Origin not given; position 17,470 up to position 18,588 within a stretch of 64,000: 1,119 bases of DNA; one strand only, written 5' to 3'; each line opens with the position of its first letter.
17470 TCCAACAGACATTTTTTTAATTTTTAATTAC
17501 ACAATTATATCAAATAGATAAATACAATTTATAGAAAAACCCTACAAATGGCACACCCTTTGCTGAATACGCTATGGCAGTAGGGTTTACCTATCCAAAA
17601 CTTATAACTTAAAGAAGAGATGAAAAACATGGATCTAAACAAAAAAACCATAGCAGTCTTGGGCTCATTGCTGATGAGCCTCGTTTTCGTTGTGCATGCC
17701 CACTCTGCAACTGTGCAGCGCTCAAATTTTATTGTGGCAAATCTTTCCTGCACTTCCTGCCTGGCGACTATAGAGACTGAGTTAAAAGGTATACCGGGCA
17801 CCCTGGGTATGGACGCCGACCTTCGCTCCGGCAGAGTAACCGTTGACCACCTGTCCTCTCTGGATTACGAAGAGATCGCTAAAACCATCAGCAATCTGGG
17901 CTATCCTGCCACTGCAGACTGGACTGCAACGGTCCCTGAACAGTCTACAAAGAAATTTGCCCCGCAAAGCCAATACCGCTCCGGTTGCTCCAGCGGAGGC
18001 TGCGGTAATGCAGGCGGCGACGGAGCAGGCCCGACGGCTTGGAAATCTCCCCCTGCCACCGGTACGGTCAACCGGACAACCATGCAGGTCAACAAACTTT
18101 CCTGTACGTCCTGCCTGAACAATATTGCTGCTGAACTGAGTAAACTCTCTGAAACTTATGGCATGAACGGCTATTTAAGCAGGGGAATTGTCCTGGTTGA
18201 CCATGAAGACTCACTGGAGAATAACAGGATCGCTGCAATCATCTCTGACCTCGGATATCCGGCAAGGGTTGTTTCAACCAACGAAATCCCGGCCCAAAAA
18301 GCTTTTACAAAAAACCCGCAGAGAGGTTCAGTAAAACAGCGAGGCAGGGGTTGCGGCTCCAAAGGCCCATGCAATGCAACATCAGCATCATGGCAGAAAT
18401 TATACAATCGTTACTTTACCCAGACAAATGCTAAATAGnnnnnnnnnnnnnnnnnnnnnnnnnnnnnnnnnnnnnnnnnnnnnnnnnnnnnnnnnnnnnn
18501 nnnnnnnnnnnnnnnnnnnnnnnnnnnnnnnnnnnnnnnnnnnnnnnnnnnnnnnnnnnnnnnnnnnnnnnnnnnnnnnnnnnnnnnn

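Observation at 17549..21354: Sigma-54-driven operon: periplasmic double-HMA CxxC protein + DUF2318-like lipoprotein + small anchor protein + MacB/FtsX ABC transporter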

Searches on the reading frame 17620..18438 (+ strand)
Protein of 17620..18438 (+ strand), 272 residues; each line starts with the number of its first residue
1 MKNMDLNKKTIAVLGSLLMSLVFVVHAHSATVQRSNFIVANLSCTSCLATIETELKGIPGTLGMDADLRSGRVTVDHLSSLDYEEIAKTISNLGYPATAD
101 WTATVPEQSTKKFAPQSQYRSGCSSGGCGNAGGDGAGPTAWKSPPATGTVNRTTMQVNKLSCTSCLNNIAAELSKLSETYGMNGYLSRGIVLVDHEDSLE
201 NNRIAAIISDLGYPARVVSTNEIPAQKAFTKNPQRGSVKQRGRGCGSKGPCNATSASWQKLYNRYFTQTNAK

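Call 3: search_protein_families(library=pfam, proteins=[window:17620-18438:+], max_evalue=0.01)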
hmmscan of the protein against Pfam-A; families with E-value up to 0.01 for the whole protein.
window:17620-18438:+ (272 aa): 2 families
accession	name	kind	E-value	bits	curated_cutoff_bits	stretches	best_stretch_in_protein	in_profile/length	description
PF00403.32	HMA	-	1.5e-12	48.1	24.8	1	37-95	2-61/62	Heavy-metal-associated domain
PF22747.2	Zn_ribbon_DUF2089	-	0.006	17.1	27.6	0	36-52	7-23/32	DUF2089 zinc ribbon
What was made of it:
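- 17620..18438 (+): Exported protein made of two [HMA domain + Cys-containing tail] units; C-terminal motif C-x5-C-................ HMA Pfam E 1.5e-12 (call 3).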

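Call 4: search_protein_families(library=ncbifam, proteins=[window:17620-18438:+], max_evalue=0.01)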
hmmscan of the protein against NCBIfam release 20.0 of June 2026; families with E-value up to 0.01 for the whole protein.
window:17620-18438:+ (272 aa): 9 families
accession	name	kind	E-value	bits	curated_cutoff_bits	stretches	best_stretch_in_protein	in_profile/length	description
NF033795.1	chaper_CopZ_Bs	exception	1e-12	48.1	91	2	39-95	6-63/66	copper chaperone CopZ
NF033794.2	chaper_CopZ_Eh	exception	1.2e-11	44.6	95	2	36-98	3-66/68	copper chaperone CopZ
NF033556.1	MerTP_fusion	equivalog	1.6e-10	40.9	180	1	26-96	113-184/186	mercuric transport protein MerTP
TIGR00003.1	TIGR00003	subfamily_domain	9.5e-10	38.6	62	1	36-96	3-64/66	copper ion binding protein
NF010311.1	PRK13748.1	subfamily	1.6e-07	30.6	600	1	38-108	4-74/560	mercury(II) reductase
NF047957.1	CopZ_AFE_1862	equivalog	2.6e-07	31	85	1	39-97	5-61/62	CopZ family metallochaperone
TIGR02052.1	MerP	equivalog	9.5e-06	26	92.55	1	14-98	7-89/92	mercury resistance system periplasmic binding protein MerP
NF008262.1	PRK11033.1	equivalog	2.2e-05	23.2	1005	0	30-110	38-117/731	zinc/cadmium/mercury/lead-transporting ATPase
NF041115.1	UxxU_metal_bind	equivalog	0.00016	21.8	95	0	37-94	8-66/74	metal-binding (seleno)protein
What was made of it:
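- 17620..18438 (+): Best NCBIfam matches are CopZ, all below the curated cut-offs (call 4).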

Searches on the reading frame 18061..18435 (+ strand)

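Call 9: search_protein_families(library=pfam, proteins=[window:18061-18435:+], max_evalue=1)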
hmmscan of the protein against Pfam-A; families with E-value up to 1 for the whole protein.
seq(125 aa): 1 family
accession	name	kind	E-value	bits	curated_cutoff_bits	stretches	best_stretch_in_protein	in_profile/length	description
PF00403.32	HMA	-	0.039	14.8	24.8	1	7-66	1-61/62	Heavy-metal-associated domain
